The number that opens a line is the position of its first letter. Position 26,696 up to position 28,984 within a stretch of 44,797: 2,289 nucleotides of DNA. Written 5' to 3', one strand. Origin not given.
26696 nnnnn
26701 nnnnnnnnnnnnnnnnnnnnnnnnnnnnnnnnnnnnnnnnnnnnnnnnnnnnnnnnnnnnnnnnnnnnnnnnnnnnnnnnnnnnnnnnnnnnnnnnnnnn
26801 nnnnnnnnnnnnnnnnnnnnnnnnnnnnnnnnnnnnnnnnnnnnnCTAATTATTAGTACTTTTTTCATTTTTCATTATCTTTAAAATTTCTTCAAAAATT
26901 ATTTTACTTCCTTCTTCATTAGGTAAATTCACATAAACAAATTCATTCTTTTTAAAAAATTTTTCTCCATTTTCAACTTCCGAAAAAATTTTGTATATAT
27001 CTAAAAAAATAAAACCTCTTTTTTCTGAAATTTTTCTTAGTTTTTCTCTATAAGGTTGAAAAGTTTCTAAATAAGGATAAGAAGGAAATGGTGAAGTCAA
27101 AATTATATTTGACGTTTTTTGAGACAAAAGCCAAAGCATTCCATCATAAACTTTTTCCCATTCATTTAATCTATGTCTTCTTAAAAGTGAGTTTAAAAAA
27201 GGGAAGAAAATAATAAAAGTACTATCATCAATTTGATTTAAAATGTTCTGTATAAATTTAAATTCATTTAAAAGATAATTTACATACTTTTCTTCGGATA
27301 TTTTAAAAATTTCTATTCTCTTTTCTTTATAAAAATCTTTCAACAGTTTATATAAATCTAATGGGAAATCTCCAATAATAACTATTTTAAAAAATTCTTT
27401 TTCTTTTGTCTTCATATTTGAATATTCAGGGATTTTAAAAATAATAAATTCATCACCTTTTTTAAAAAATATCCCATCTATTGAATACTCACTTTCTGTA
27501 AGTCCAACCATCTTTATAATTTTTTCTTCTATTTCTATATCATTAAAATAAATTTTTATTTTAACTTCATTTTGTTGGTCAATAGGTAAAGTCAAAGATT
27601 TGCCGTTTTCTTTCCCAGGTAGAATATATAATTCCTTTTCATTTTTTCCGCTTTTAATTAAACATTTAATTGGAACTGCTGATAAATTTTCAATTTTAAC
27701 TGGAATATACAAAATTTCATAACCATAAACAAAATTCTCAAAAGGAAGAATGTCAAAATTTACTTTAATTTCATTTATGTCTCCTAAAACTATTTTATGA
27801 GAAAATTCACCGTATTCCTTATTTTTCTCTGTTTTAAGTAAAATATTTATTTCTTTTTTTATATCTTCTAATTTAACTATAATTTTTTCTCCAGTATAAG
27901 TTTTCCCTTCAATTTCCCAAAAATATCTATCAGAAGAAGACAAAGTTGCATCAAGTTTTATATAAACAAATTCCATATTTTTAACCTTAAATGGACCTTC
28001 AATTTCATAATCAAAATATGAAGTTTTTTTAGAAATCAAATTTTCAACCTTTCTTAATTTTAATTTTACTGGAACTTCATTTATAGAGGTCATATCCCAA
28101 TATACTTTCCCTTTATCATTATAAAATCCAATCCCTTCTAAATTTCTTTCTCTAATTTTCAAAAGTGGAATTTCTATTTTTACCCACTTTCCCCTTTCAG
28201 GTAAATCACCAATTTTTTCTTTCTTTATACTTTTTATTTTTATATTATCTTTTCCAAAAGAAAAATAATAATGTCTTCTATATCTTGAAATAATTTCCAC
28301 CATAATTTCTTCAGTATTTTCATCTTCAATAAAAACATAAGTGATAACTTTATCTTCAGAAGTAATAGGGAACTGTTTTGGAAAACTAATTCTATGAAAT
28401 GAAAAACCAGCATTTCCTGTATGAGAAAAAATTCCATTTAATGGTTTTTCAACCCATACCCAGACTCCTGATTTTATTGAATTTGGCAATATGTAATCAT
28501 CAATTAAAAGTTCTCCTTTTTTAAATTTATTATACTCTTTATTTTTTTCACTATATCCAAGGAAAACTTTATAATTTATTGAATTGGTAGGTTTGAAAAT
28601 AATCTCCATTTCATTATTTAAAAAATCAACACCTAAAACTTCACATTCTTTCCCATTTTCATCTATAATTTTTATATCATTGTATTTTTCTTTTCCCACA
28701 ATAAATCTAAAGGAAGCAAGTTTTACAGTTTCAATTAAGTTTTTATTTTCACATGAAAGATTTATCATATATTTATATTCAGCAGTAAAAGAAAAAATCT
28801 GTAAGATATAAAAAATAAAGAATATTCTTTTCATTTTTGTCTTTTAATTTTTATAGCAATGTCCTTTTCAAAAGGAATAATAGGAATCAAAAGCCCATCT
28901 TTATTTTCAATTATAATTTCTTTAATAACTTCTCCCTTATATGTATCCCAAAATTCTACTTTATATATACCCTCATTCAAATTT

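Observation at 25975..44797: About 19 kb of translationally coupled minus-strand genes encoding almost only exported proteins: a candidate cell-surface attachment or degradation apparatus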

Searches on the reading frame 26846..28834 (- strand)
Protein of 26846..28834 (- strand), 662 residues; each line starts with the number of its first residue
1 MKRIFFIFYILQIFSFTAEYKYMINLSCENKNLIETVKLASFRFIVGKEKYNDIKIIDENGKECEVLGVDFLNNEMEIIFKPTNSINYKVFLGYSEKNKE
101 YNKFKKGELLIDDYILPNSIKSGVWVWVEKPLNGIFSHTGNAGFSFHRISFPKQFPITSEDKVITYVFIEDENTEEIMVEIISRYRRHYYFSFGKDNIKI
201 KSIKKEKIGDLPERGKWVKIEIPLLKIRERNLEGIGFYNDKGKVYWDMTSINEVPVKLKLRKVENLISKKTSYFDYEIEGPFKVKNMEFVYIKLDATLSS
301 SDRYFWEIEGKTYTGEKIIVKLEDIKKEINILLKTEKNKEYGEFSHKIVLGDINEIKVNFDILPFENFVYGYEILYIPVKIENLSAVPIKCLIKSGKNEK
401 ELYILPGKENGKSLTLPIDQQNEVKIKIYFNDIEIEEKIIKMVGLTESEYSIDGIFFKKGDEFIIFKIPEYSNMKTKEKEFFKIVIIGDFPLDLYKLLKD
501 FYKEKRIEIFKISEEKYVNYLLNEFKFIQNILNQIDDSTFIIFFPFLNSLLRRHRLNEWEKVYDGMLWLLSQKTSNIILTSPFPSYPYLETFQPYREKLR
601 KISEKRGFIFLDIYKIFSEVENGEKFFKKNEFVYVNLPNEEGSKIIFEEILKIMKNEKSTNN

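Call 5: search_protein_families(library=pfam, proteins=[window:26846-28834:-], max_evalue=0.01)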
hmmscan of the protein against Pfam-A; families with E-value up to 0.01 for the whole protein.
window:26846-28834:- (662 aa): 0 families

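Call 6: search_protein_families(library=ncbifam, proteins=[window:26846-28834:-], max_evalue=0.01)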
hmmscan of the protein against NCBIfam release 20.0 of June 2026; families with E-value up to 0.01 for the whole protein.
window:26846-28834:- (662 aa): 0 families

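Call 11: find_homologous_proteins(query=window:26846-28834:-)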
Query window:26846-28834:- (662 aa): 17 proteins with E <= 0.001 among 8000 candidates.
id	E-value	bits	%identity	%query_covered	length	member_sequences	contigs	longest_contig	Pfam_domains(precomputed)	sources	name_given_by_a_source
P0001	1.4e-282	957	66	97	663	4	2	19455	-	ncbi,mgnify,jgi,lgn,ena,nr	ncbi:MAG TPA: hypothetical protein PLF90_02915 [bacterium]|mgnify:FL=1|nr:hypothetical protein [bact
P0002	1.0e-280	951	65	97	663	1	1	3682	-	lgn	-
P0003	3.0e-279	946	66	97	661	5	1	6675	-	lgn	-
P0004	7.1e-277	938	66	100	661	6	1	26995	-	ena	-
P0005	8.0e-277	938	63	98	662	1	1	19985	-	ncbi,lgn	ncbi:MAG: hypothetical protein ACK4F0_06025 [Candidatus Ratteibacteria bacterium]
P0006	3.4e-276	936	64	97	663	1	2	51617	-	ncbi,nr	ncbi:MAG: hypothetical protein NC827_07430 [Candidatus Omnitrophica bacterium]|nr:hypothetical prote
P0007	4.5e-274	929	64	100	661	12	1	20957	-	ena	-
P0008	4.4e-271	919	64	97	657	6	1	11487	-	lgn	-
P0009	2.2e-220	752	51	97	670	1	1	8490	-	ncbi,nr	ncbi:MAG: hypothetical protein NC915_05260 [Candidatus Omnitrophica bacterium]|nr:hypothetical prote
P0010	6.7e-216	737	54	99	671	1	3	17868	-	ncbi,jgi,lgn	-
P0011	2.7e-120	421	37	99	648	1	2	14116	-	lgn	-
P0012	5.9e-109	383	34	99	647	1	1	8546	-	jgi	-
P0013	2.5e-106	375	34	99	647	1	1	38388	-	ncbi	-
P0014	3.0e-106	374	34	99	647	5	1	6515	-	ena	-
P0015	7.5e-105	370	33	94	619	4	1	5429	-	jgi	-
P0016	5.1e-83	298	31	100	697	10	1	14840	-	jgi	-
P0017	1.1e-78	283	29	98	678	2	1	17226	-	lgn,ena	-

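Call 13: find_encoding_contigs(protein=P0006, flank=10000, max_places=2)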
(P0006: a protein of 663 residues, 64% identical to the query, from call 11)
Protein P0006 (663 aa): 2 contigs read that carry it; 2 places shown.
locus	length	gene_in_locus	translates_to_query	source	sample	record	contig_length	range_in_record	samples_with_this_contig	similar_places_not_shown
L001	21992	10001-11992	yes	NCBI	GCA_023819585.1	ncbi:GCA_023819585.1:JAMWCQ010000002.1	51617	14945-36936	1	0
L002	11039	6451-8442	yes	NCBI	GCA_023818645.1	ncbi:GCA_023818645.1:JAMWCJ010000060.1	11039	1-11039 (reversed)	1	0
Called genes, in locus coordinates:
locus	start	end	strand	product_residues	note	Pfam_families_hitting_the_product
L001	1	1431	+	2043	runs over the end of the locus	PF16656:Pur_ac_phosph_N (faint), PF25788:Ig_Rha78A_N (weak)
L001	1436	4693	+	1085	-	PF22148:Fervidolysin_NPro-like, PF00082:Peptidase_S8, PF06119:NIDO (faint)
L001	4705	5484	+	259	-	-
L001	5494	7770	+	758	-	PF14863:Alkyl_sulf_dimr (faint), PF13432:TPR_16 (faint), PF25068:ARM_TT21_4th (faint), PF07719:TPR_2 (faint), PF13174:TPR_6 (faint), PF13181:TPR_8 (faint), PF00515:TPR_1 (weak), PF14559:TPR_19 (weak), +5 more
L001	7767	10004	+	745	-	PF16586:DUF5060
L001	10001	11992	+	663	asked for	-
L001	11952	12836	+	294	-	PF01075:Glyco_transf_9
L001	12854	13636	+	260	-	PF01738:DLH, PF02129:Peptidase_S15 (faint), PF12146:Hydrolase_4, PF20408:Abhydrolase_11 (faint), PF00561:Abhydrolase_1 (weak), PF12697:Abhydrolase_6 (weak), PF00326:Peptidase_S9 (faint), PF08840:BAAT_C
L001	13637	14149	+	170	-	PF01613:Flavin_Reduct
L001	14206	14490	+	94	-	PF09723:Zn_ribbon_8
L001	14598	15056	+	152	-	PF22811:Zn_ribbon_NrdR, PF03477:ATP-cone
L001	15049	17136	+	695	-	PF03477:ATP-cone, PF13597:NRDD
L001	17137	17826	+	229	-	PF13353:Fer4_12, PF04055:Radical_SAM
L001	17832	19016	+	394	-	PF13439:Glyco_transf_4, PF13477:Glyco_trans_4_2, PF13579:Glyco_trans_4_4, PF00534:Glycos_transf_1, PF13692:Glyco_trans_1_4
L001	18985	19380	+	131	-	PF13581:HATPase_c_2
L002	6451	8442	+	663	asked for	-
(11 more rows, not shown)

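Call 14: find_encoding_contigs(protein=P0013, flank=10000, max_places=2)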
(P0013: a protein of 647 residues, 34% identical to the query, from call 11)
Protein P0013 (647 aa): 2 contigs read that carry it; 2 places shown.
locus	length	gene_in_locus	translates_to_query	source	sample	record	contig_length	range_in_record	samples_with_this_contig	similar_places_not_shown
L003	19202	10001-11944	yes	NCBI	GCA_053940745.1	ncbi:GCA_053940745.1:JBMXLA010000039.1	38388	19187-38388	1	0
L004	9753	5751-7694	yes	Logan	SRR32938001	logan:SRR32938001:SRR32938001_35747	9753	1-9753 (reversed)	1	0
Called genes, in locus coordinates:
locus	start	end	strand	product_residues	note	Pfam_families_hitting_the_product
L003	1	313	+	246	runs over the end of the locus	PF13623:SurA_N_2, PF13624:SurA_N_3, PF09312:SurA_N (weak)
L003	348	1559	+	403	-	PF06245:DUF1015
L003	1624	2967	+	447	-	PF17767:NAPRTase_N, PF02749:QRPTase_N (weak), PF04095:NAPRTase, PF17956:NAPRTase_C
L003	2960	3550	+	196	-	PF00857:Isochorismatase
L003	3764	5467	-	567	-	PF20446:ABC_N, PF09818:ABC_ATPase, PF21117:MRB1590_C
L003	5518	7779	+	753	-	PF07719:TPR_2 (faint), PF12895:ANAPC3 (weak), PF13432:TPR_16 (faint), PF13414:TPR_11 (weak), PF13431:TPR_17 (weak), PF14559:TPR_19 (weak), PF21033:RMD1-3 (weak), PF00515:TPR_1 (weak), +7 more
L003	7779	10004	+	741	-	PF16586:DUF5060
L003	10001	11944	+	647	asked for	-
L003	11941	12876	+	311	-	PF01075:Glyco_transf_9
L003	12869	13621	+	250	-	PF05448:AXE1 (faint), PF01738:DLH (faint), PF02129:Peptidase_S15 (weak), PF00561:Abhydrolase_1 (weak), PF12146:Hydrolase_4, PF12697:Abhydrolase_6, PF00326:Peptidase_S9, PF08840:BAAT_C (weak), +1 more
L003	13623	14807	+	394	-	PF21088:MS_channel_1st, PF00924:MS_channel_2nd, PF21082:MS_channel_3rd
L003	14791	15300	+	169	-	PF01613:Flavin_Reduct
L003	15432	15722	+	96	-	PF09723:Zn_ribbon_8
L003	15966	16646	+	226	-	PF02080:TrkA_C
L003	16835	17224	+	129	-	PF06803:DUF1232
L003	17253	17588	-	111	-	PF12797:Fer4_2 (faint), PF12837:Fer4_6 (weak), PF00037:Fer4 (weak), PF14697:Fer4_21 (faint), PF12838:Fer4_7 (weak)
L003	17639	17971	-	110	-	PF12802:MarR_2 (weak), PF12840:HTH_20, PF13412:HTH_24 (weak), PF01022:HTH_5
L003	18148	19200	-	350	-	?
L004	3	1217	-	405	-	?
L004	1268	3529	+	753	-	PF07719:TPR_2 (faint), PF12895:ANAPC3 (weak), PF13432:TPR_16 (faint), PF13414:TPR_11 (weak), PF13431:TPR_17 (weak), PF14559:TPR_19 (weak), PF21033:RMD1-3 (weak), PF00515:TPR_1 (weak), +7 more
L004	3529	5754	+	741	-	PF16586:DUF5060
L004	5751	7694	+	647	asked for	-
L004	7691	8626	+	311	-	PF01075:Glyco_transf_9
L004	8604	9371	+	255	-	PF05448:AXE1 (faint), PF01738:DLH (faint), PF02129:Peptidase_S15 (weak), PF12146:Hydrolase_4, PF00561:Abhydrolase_1 (weak), PF12697:Abhydrolase_6, PF00326:Peptidase_S9, PF08840:BAAT_C (weak), +1 more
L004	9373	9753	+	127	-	?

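Call 15: find_encoding_contigs(protein=P0017, flank=10000, max_places=2)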
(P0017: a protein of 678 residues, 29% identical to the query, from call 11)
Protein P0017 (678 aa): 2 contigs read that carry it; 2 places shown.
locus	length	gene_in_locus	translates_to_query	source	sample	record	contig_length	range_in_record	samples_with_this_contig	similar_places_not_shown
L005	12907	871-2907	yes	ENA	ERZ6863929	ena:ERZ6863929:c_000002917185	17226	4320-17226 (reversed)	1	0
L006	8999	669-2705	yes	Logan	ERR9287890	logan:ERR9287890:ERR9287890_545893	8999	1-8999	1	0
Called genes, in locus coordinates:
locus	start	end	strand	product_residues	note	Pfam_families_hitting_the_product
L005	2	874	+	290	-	?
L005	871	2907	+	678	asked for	-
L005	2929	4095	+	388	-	-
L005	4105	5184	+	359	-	PF05222:AlaDh_PNT_N, PF01262:AlaDh_PNT_C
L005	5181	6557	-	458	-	PF00202:Aminotran_3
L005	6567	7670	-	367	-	PF01408:GFO_IDH_MocA, PF02894:GFO_IDH_MocA_C, PF22725:GFO_IDH_MocA_C3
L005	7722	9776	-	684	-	PF03030:H_PPase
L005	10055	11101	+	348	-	PF01208:URO-D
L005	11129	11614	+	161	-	PF04008:Adenosine_kin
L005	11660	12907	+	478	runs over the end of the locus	PF00662:Proton_antipo_N (weak), PF00361:Proton_antipo_M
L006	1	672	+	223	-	?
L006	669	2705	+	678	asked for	-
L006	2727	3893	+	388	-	-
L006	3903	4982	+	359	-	PF05222:AlaDh_PNT_N, PF01262:AlaDh_PNT_C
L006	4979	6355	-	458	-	PF00202:Aminotran_3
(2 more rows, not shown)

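Call 16: find_encoding_contigs(protein=P0016, flank=10000, max_places=2)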
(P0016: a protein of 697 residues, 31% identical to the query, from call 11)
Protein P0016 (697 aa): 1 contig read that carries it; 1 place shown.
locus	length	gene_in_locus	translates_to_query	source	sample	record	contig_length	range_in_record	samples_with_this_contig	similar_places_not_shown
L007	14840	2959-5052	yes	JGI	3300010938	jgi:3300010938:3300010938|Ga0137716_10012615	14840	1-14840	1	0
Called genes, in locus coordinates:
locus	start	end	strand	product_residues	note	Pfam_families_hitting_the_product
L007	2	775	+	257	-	?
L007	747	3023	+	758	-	PF21253:Mann_GBD_bact (faint), PF16586:DUF5060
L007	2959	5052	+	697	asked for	-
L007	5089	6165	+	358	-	PF05222:AlaDh_PNT_N, PF01262:AlaDh_PNT_C, PF07992:Pyr_redox_2 (weak), PF02254:TrkA_N (weak)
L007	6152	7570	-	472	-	PF00202:Aminotran_3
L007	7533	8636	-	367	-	PF01408:GFO_IDH_MocA, PF22685:Gal80p_C-like (faint), PF02894:GFO_IDH_MocA_C, PF22725:GFO_IDH_MocA_C3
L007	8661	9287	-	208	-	PF03030:H_PPase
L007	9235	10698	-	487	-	PF03030:H_PPase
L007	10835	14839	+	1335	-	?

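Call 17: find_encoding_contigs(protein=P0011, flank=10000, max_places=2)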
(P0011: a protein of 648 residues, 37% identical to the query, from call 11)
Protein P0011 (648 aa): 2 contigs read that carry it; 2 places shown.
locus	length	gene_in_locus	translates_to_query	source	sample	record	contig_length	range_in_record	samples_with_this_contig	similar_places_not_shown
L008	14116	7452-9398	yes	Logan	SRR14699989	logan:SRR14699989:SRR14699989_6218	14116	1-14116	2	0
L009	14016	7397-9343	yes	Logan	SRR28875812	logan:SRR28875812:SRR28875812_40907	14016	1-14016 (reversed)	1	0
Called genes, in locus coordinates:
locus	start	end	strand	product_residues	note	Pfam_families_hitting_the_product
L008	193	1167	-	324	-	PF13185:GAF_2, PF01590:GAF, PF13492:GAF_3, PF00990:GGDEF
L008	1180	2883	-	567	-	PF20446:ABC_N, PF09818:ABC_ATPase, PF21117:MRB1590_C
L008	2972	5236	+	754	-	PF00515:TPR_1 (faint), PF07719:TPR_2 (faint), PF12895:ANAPC3 (weak), PF13174:TPR_6 (faint), PF13181:TPR_8 (faint), PF13432:TPR_16 (weak), PF14559:TPR_19 (weak), PF12895:ANAPC3 (weak), +4 more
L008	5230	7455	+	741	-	PF21253:Mann_GBD_bact (weak), PF16586:DUF5060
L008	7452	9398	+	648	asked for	-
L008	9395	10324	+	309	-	PF01075:Glyco_transf_9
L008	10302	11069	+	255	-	PF01738:DLH (weak), PF02129:Peptidase_S15 (weak), PF12146:Hydrolase_4, PF20434:BD-FAE (faint), PF00561:Abhydrolase_1, PF12697:Abhydrolase_6, PF00326:Peptidase_S9, PF08840:BAAT_C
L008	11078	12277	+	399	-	PF21088:MS_channel_1st, PF00924:MS_channel_2nd, PF21082:MS_channel_3rd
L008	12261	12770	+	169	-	PF01613:Flavin_Reduct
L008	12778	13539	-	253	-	PF00106:adh_short, PF08659:KR, PF13561:adh_short_C2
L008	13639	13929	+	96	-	PF09723:Zn_ribbon_8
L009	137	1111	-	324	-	PF13185:GAF_2, PF01590:GAF, PF13492:GAF_3, PF00990:GGDEF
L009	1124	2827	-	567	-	PF20446:ABC_N, PF09818:ABC_ATPase, PF21117:MRB1590_C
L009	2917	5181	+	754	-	PF00515:TPR_1 (faint), PF07719:TPR_2 (faint), PF12895:ANAPC3 (weak), PF13174:TPR_6 (faint), PF13181:TPR_8 (faint), PF13432:TPR_16 (weak), PF14559:TPR_19 (weak), PF12895:ANAPC3 (weak), +4 more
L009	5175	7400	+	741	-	PF21253:Mann_GBD_bact (weak), PF16586:DUF5060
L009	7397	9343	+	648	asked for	-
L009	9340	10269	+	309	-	PF01075:Glyco_transf_9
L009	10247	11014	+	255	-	PF01738:DLH (weak), PF02129:Peptidase_S15 (weak), PF12146:Hydrolase_4, PF20434:BD-FAE (faint), PF00561:Abhydrolase_1, PF12697:Abhydrolase_6, PF00326:Peptidase_S9, PF08840:BAAT_C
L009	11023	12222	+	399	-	PF21088:MS_channel_1st, PF00924:MS_channel_2nd, PF21082:MS_channel_3rd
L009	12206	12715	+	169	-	PF01613:Flavin_Reduct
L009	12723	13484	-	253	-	PF00106:adh_short, PF08659:KR, PF13561:adh_short_C2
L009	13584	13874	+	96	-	PF09723:Zn_ribbon_8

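Call 28: search_solved_structures(query=window:26846-28834:-, max_evalue=10)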
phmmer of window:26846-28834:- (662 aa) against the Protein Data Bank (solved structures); distinct sequences matched with E-value up to 10: 1.
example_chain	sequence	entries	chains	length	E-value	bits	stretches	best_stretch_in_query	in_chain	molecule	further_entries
4cvh_A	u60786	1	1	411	0.36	12.3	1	274-363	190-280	ISOPRENOID SYNTHASE DOMAIN-CONTAINING PROTEIN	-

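Call 43: predict_structure(alignment_id=A2)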
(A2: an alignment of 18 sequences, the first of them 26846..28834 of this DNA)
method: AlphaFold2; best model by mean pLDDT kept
length: 662 residues; sequences in the alignment: 18
mean_pLDDT: 84.0   pTM: 0.68
mean pLDDT of the five models: 84.0, 83.8, 83.1, 81.6, 80.6
residues with pLDDT >= 90: 327; 70-90: 255; 50-70: 30; < 50: 50
segments of 3 or more residues with pLDDT < 50: 2-16, 113-142, 658-662
pLDDT, mean of each block of 10 residues (from residue 1): 47 53 89 84 85 92 93 89 92 83 83 36 31 34 57 79 87 84 83 86 85 86 88 84 77 89 85 89 91 90 90 94 86 89 90 91 93 88 82 89 74 82 91 92 94 93 94 75 93 94 89 84 95 92 94 90 97 94 91 95 95 92 90 91 95 67 28
secondary structure, 60 per line:
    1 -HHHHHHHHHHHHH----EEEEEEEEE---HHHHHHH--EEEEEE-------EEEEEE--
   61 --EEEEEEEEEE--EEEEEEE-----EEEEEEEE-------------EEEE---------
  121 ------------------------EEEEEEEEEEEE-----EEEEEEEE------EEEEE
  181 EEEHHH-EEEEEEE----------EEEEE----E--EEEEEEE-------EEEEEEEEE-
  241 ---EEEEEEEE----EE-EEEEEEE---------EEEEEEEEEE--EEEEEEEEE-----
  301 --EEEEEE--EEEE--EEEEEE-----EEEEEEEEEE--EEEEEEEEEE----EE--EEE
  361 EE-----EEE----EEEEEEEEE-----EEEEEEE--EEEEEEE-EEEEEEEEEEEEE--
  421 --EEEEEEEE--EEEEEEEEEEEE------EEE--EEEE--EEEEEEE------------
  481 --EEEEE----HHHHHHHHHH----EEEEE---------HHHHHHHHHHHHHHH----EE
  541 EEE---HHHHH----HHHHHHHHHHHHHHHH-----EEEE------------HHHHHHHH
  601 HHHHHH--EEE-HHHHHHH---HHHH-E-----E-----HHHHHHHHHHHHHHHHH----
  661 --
elements in order: H2-14 E19-27 H31-37 E40-45 E53-58 E63-72 E75-81 E87-94 E108-111 E145-156 E162-169 E176-183 E188-194 E205-209 E217-223 E231-239 E244-251 E259-265 E275-284 E287-295 E303-308 E311-314 E317-322 E328-337 E340-349 E358-362 E368-370 E375-383 E389-395 E398-404 E406-418 E423-430 E433-444 E451-453 E456-459 E462-468 E483-487 H492-501 E506-510 H520-534 E539-543 H547-551 H556-571 E577-580 H593-606 E609-611 H613-619 H623-626 H640-656

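Call 45: fold_search(model_id=the predicted structure, library=pdb)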
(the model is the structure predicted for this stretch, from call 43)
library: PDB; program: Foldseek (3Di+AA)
matches with E <= 10: 1384; with E <= 0.001: 115
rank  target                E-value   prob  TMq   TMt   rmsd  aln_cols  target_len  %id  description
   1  3fn9_C                8.0e-07  0.99  0.14  0.14  27.2       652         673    8  Crystal structure of putative beta-galactosidase from bacteroides fragilis (released 2009-01-13)
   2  3fn9_D                2.9e-06  0.97  0.13  0.13  27.2       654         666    8  Crystal structure of putative beta-galactosidase from bacteroides fragilis (released 2009-01-13)
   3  9fx2                  5.0e-06  0.91  0.11  0.07  33.7       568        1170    9  Structure of methylamine activated CD109 (released 2025-03-19)
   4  6ncz_A                5.9e-06  0.99  0.12  0.13  26.5       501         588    6  Crystal structure of hybrid beta-glucuronidase/beta-galacturonidase from Fusicatenibacter saccharivorans bound to phen (released 2019-02-20)
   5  3fn9_A                6.2e-06  0.97  0.12  0.12  23.4       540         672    8  Crystal structure of putative beta-galactosidase from bacteroides fragilis (released 2009-01-13)
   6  7s62                  8.6e-06  0.95  0.11  0.06  29.3       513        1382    7  Locally refined protomer structure of native-form oocyte/egg Alpha-2-Macroglobulin (A2Moo) tetramer (released 2022-01-05)
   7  8b0f_A                1.3e-05  0.93  0.15  0.10  28.5       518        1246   10  CryoEM structure of C5b8-CD59 (released 2023-02-22)
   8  2w91                  1.4e-05  1.00  0.13  0.14  19.3       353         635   10  Structure of a Streptococcus pneumoniae family 85 glycoside hydrolase, Endo-D. (released 2009-01-27)
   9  4y61_A                1.4e-05  0.84  0.10  0.15  39.4       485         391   10  Crystal structure of the complex between Slitrk2 LRR1 and PTP delta Ig1-Fn1 (released 2015-06-03)
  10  3gdb                  1.6e-05  1.00  0.13  0.13  19.4       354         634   10  Crystal structure of Spr0440 glycoside hydrolase domain, Endo-D from Streptococcus pneumoniae R6 (released 2009-03-17)
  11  9ijj_E                1.9e-05  0.95  0.13  0.17  27.7       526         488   12  In situ structure of the central apparatus in mouse sperm axoneme. (released 2025-06-04)
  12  7zgj_A                2.1e-05  0.80  0.13  0.13  29.4       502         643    8  Trypanosoma brucei gambiense ISG65 in complex with human complement component C3 (released 2023-04-05)
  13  6lej_B                2.3e-05  0.92  0.12  0.13  25.1       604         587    8  Structure of E. coli beta-glucuronidase complex with C6-propyl uronic isofagomine (released 2021-01-27)
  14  8uin_A                2.3e-05  0.85  0.10  0.10  23.5       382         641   10  Structure of the C3bBb-albicin complex (released 2024-05-08)
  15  7q60                  2.3e-05  0.77  0.11  0.07  31.4       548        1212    8  Structure of TEV cleaved A2ML1 (A2ML1-TE) (released 2022-04-20)
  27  4rw0_A                7.0e-05  1.00  0.23  0.74   3.5       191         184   14  Crystal structure of a member of the lipolytic protein G-D-S-L family from Veillonella parvula DSM 2008 (released 2015-01-28)
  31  3hp4                  1.0e-04  1.00  0.21  0.64   4.8       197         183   17  Crystal structure of psychrotrophic esterase EstA from Pseudoalteromonas sp. 643A inhibited by monoethylphosphonate (released 2009-06-30)
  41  4rw0_B                1.3e-04  1.00  0.22  0.71   3.6       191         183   15  Crystal structure of a member of the lipolytic protein G-D-S-L family from Veillonella parvula DSM 2008 (released 2015-01-28)
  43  7trr                  1.4e-04  1.00  0.21  0.54   6.0       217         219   13  Structure of Neisseria gonorrhoeae peptidoglycan O-acetyltransferase B (PatB) with methylsulfonyl adduct (released 2023-02-01)
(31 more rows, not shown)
